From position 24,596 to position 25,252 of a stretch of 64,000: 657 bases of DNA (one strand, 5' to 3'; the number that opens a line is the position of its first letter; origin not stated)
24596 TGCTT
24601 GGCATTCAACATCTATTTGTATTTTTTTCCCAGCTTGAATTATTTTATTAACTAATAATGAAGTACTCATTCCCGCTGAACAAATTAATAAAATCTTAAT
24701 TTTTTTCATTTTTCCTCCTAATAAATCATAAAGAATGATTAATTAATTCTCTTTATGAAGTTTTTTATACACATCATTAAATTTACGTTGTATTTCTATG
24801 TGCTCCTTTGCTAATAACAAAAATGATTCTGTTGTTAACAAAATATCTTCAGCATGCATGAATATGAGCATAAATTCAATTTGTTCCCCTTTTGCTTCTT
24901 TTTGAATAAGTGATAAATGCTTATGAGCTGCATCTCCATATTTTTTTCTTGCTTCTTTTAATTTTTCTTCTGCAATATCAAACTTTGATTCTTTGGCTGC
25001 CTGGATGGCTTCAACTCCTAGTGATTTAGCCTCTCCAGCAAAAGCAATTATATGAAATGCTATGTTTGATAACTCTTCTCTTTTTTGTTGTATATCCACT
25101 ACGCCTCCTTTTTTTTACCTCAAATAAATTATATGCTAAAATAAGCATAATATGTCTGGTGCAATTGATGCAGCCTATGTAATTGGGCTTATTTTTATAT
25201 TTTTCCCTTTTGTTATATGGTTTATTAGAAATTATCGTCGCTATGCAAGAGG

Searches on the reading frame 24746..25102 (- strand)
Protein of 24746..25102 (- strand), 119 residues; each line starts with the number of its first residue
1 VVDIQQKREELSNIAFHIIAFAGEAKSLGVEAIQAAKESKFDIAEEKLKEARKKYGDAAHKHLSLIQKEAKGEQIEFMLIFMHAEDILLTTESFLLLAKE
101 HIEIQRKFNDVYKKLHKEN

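Call 35: search_protein_families(library=pfam, proteins=[window:24746-25102:-], max_evalue=0.001)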
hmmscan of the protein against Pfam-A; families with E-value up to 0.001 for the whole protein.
seq(119 aa): 1 family
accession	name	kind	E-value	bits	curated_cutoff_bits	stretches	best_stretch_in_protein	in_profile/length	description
PF02255.21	PTS_IIA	-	1.2e-26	93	27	1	14-105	2-93/94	PTS system, Lactose/Cellobiose specific IIA subunit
